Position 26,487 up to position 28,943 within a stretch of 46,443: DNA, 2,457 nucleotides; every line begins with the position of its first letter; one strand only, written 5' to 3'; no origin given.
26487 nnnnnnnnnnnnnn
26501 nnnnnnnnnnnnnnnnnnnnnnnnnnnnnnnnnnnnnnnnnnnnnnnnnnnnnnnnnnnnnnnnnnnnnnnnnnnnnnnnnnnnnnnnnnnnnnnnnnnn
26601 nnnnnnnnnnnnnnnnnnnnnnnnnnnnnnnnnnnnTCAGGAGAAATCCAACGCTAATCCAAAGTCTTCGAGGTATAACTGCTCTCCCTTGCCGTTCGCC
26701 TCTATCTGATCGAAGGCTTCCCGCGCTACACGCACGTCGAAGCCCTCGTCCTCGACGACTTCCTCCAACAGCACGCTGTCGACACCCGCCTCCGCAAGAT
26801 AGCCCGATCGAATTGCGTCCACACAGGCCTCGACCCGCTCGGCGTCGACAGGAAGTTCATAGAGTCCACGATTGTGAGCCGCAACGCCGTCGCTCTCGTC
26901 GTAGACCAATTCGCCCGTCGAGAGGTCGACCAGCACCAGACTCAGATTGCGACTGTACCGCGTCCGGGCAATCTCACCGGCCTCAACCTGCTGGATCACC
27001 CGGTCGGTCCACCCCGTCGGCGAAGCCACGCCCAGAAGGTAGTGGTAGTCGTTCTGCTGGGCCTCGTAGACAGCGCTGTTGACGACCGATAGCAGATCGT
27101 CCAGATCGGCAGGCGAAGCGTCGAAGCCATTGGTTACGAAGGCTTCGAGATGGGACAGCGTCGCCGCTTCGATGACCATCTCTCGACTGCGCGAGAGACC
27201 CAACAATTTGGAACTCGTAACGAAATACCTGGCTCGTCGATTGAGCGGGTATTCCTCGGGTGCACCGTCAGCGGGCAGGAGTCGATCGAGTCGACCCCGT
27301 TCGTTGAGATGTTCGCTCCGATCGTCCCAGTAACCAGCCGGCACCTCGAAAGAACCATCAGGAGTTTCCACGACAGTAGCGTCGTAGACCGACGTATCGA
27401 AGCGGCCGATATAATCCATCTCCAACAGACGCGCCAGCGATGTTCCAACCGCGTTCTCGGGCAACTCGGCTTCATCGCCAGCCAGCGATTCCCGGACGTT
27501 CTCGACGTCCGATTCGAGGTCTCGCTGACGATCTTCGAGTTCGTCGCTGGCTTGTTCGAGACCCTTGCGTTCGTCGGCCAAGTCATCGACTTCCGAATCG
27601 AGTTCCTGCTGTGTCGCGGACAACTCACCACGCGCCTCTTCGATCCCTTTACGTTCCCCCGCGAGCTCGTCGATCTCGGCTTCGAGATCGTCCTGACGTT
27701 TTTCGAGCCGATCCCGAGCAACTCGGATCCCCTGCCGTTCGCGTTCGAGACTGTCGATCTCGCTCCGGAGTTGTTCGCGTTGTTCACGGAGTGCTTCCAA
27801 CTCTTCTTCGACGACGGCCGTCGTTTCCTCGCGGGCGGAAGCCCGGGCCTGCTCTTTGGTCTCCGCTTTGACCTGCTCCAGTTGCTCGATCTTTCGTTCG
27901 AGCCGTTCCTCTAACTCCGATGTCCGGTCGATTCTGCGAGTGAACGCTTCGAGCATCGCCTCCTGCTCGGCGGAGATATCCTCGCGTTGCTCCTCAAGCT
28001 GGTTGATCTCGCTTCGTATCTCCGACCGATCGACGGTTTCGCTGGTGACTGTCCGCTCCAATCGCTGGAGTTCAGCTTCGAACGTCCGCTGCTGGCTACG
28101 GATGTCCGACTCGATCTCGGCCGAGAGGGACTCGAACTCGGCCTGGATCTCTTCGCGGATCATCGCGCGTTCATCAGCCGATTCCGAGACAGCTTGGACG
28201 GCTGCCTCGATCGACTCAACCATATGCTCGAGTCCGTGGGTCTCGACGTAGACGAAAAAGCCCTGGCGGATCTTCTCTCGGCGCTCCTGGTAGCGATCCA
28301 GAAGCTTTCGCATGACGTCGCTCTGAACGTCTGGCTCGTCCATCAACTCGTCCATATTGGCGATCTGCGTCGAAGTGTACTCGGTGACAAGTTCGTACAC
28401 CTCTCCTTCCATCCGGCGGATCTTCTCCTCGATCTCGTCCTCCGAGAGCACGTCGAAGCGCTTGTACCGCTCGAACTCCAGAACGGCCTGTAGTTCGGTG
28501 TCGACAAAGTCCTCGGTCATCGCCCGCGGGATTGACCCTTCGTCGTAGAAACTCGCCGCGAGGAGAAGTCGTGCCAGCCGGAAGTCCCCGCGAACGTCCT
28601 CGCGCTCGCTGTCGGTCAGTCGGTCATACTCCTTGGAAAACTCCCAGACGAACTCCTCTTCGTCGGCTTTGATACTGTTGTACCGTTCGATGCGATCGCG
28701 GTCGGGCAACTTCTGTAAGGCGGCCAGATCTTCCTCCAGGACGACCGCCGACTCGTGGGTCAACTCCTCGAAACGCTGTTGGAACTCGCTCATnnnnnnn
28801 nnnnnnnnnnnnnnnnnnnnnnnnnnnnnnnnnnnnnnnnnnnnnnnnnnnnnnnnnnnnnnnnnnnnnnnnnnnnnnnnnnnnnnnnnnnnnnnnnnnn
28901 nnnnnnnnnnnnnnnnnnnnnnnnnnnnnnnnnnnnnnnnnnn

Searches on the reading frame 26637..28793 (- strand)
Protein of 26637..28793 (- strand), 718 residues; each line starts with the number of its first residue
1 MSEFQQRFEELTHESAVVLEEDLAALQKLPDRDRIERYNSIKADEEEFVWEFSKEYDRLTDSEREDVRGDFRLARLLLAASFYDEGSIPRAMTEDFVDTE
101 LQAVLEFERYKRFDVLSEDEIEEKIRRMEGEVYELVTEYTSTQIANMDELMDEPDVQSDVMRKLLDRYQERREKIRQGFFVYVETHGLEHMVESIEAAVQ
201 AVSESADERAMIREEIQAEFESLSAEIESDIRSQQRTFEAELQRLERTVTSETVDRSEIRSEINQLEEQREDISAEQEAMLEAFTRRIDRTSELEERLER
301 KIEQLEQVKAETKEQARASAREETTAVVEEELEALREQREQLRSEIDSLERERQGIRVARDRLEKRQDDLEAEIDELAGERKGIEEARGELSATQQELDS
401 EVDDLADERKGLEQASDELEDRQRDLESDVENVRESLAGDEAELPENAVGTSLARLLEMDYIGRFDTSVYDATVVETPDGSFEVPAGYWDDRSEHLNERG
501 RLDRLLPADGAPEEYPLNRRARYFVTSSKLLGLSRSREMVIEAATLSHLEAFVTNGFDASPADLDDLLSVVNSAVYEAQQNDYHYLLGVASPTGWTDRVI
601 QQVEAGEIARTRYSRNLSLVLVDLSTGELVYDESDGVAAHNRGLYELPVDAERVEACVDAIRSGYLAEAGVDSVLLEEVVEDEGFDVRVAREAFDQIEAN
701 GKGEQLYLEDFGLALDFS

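Call 9: search_protein_families(library=pfam, proteins=[window:26637-28793:-], max_evalue=0.01)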
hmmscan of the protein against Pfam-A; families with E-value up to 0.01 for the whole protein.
window:26637-28793:- (718 aa): 3 families
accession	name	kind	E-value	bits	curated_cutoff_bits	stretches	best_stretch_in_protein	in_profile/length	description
PF07888.16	CALCOCO1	-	0.00032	20.2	36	1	332-444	36-152/496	Calcium binding and coiled-coil domain (CALCOCO1) like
PF11932.13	DUF3450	-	0.0039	17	32.6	1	315-392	22-99/241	Protein of unknown function (DUF3450)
PF09789.14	CC149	-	0.0054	16.5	30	1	320-438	6-108/316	Coiled-coil domain-containing protein 149-A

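Call 10: search_protein_families(library=padloc, proteins=[window:26637-28793:-], max_evalue=0.1)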
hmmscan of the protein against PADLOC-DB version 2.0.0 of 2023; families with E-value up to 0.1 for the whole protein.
window:26637-28793:- (718 aa): 21 families
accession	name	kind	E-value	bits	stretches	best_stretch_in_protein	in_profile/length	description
PDLC00582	JetC3|JetC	-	1.5e-08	31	1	162-434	750-1023/1472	DUF3584 domain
PDLC03865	LmuB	-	1.1e-07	28.5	1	108-428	159-841/1007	-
PDLC00580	JetC3|JetC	-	1.9e-07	27.8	2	293-441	249-402/1068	DUF3584 domain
PDLC03859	LmuB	-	1.6e-06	25.6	1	111-478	203-505/611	-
PDLC00519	JetC1|JetC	-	0.0001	18.6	2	254-435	267-448/1097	DUF3584 domain; MukB-like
PDLC03868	LmuB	-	0.00022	17.6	1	114-378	216-479/1035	-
PDLC00006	DruC1|DruC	-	0.00036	17.1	1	278-448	174-342/626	Unknown function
PDLC00553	JetC2|JetC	-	0.00074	15.5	1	289-444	810-968/1361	DUF3584 domain; MukB-like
PDLC00551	JetC2|JetC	-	0.0025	13.7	1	277-454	797-975/1365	DUF3584 domain; MukB-like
PDLC04886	PDC-S06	-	0.0048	13.8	1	110-231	330-447/727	-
PDLC00512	JetC1|JetC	-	0.0052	12.8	1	111-345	228-456/1123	DUF3584 domain; MukB-like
PDLC03861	LmuB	-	0.0066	12.4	1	193-447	713-965/1213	-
PDLC03863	LmuB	-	0.0093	12.7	1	330-431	199-300/610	-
PDLC00601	ZorA1|ZorA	-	0.01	12.5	1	120-432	330-627/699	MotA/ExbB/TolQ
PDLC03839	LeoA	-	0.013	12.6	0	285-452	235-391/559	-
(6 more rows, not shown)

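Call 11: search_protein_families(library=phrogs, proteins=[window:26637-28793:-], max_evalue=0.1)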
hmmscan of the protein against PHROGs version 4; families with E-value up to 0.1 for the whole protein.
window:26637-28793:- (718 aa): 7 families
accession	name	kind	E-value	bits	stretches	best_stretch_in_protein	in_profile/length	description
phrog_77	-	DNA, RNA and nucleotide metabolism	3.3e-05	23.6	1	257-422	654-799/967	SbcC-like subunit of palindrome specific endonuclease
phrog_3590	-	unknown function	6.7e-05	23.5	1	196-440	142-367/481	-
phrog_1535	-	tail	0.00017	20.8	2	291-439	81-227/1152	tail length tape measure protein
phrog_5553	-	unknown function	0.0014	19.9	0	257-351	17-112/114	-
phrog_19036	-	unknown function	0.006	17.5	1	655-709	56-108/167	-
phrog_13644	-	unknown function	0.0079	17.7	1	322-379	5-62/113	-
phrog_13113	-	unknown function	0.0094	17.4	0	311-382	50-121/134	-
